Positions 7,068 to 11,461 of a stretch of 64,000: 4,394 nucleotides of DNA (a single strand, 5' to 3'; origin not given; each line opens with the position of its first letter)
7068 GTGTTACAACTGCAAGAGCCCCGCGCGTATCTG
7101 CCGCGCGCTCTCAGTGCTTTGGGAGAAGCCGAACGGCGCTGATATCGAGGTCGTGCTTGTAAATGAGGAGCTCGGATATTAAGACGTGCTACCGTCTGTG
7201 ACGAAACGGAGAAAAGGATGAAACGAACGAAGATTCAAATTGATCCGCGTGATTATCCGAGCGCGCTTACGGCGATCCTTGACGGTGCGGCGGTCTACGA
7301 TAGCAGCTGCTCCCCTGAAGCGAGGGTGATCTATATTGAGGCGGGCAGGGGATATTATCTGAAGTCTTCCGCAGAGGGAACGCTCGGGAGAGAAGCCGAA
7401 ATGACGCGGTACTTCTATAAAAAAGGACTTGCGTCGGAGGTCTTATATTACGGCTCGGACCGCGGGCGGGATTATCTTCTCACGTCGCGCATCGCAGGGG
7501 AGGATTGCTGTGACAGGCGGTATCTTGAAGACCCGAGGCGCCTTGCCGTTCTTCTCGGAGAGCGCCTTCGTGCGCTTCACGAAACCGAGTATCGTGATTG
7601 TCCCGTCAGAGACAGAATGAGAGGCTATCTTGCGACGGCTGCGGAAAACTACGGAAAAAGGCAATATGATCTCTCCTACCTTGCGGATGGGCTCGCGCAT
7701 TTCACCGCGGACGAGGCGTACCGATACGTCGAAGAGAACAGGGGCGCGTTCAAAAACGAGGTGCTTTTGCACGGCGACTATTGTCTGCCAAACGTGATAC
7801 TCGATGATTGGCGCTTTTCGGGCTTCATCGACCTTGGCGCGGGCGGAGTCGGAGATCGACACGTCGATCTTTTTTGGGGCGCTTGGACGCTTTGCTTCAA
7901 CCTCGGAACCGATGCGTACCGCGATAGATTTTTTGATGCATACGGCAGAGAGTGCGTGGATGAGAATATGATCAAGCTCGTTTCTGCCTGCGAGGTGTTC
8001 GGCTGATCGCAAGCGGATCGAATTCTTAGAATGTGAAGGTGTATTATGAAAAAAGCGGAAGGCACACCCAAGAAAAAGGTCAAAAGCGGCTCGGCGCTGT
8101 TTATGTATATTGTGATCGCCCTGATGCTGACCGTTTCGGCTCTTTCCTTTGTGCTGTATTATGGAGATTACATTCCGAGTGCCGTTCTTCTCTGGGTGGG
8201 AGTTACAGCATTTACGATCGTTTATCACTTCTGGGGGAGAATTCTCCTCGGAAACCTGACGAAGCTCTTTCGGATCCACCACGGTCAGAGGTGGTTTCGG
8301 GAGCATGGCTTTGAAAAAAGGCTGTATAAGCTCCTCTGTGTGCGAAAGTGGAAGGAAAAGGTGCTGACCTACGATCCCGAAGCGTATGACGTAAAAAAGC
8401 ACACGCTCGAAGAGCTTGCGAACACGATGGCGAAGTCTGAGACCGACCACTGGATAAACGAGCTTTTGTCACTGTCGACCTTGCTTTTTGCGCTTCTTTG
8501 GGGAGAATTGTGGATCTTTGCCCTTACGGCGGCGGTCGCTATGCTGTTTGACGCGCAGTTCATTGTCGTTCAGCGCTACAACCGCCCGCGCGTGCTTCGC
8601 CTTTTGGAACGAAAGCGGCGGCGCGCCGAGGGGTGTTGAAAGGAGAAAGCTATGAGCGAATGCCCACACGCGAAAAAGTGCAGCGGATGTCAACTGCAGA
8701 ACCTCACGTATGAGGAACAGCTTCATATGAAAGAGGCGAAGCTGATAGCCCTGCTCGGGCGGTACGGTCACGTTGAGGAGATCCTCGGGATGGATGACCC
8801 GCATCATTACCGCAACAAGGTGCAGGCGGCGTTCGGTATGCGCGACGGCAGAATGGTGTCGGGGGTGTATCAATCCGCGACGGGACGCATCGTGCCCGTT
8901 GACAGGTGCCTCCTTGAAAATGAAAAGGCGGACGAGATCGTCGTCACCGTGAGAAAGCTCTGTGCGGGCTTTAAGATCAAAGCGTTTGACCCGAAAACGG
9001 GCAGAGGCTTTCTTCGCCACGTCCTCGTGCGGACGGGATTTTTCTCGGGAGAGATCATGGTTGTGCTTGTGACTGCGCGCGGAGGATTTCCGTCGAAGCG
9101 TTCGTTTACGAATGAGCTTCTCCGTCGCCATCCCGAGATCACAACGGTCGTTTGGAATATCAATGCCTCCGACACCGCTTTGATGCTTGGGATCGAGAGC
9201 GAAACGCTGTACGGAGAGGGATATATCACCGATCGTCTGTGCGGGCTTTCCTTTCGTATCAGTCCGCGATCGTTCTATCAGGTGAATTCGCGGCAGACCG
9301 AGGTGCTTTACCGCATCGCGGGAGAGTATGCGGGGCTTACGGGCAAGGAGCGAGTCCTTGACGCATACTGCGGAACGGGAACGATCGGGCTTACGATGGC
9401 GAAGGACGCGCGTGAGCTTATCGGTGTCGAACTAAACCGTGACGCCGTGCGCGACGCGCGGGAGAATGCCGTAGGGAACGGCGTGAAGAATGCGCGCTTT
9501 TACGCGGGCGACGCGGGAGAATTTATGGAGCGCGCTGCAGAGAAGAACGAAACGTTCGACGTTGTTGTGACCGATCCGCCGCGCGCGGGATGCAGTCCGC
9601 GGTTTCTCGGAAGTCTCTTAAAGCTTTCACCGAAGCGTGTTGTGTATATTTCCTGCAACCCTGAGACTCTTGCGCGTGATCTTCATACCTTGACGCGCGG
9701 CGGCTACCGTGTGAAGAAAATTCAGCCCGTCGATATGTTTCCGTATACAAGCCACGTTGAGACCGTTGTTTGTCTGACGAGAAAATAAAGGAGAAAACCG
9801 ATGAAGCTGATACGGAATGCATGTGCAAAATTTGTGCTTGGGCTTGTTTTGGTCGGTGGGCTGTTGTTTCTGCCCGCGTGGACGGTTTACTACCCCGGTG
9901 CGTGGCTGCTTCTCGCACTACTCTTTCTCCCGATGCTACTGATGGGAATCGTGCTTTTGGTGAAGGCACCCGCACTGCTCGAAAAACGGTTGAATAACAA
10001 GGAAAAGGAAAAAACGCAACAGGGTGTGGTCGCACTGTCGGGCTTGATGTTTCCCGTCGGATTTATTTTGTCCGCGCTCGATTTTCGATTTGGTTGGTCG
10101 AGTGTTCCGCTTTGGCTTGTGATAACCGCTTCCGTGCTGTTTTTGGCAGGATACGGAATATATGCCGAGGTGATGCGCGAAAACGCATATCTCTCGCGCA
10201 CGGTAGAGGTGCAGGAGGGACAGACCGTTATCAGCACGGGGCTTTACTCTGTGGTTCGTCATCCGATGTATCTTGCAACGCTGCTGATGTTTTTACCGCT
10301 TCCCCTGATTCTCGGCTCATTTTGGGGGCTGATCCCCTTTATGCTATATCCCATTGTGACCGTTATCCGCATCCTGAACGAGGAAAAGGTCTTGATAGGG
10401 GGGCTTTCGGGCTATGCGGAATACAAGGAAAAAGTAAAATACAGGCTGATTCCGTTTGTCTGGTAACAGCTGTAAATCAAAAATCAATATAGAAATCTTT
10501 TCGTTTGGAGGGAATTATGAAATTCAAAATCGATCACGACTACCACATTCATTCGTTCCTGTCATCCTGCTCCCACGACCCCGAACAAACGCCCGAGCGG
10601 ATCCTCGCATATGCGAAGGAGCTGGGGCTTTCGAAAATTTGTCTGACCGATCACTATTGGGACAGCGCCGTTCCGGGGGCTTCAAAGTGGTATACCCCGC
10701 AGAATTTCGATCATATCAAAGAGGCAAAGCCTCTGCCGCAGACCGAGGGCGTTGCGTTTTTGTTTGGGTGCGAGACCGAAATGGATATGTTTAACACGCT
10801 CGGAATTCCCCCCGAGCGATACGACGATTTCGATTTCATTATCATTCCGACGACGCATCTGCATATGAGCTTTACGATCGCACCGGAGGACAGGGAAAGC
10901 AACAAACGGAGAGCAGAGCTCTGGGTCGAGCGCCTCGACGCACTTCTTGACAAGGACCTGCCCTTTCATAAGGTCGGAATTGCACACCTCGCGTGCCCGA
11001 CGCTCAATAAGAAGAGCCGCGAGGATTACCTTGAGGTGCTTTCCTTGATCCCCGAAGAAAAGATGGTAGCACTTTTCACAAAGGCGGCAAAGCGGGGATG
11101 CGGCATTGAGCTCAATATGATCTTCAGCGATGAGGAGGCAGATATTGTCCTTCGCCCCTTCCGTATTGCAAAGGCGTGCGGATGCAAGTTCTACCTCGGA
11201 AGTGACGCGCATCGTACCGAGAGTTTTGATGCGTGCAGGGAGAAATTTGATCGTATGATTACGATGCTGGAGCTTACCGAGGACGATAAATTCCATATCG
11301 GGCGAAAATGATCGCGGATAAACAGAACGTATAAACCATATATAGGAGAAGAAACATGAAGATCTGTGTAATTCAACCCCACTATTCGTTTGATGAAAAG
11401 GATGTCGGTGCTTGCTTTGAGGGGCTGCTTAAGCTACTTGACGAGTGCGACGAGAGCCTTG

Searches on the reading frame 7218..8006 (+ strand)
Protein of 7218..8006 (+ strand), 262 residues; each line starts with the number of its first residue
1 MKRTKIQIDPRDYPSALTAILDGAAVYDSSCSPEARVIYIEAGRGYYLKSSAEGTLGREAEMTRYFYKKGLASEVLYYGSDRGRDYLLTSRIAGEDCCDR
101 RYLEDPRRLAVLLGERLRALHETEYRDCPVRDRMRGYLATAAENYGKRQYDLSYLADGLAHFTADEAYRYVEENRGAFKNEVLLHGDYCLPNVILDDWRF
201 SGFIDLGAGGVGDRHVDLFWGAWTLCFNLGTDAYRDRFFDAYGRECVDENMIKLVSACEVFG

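Call 84: search_protein_families(library=pfam, proteins=[window:7218-8006:+], max_evalue=0.001)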
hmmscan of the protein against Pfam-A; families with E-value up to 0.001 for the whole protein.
window:7218-8006:+ (262 aa): 1 family
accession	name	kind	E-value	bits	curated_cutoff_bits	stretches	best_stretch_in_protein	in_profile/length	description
PF01636.29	APH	-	7e-29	101.7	23.2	1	36-243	12-230/239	Phosphotransferase enzyme family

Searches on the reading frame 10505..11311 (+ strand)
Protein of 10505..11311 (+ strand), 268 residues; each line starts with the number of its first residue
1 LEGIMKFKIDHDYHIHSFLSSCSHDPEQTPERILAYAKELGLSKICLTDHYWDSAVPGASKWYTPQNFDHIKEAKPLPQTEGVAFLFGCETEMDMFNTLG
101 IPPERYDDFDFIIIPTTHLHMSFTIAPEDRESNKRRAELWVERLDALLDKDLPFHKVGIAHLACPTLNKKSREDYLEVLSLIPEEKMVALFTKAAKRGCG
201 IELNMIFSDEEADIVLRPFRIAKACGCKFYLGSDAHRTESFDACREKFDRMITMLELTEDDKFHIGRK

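Call 51: search_protein_families(library=pfam, proteins=[window:10505-11311:+], max_evalue=0.00001)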
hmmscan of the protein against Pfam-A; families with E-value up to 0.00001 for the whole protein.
window:10505-11311:+ (268 aa): 1 family
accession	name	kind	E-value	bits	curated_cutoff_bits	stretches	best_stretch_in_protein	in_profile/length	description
PF02811.25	PHP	-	9e-08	33.1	26.4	1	12-123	1-100/164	PHP domain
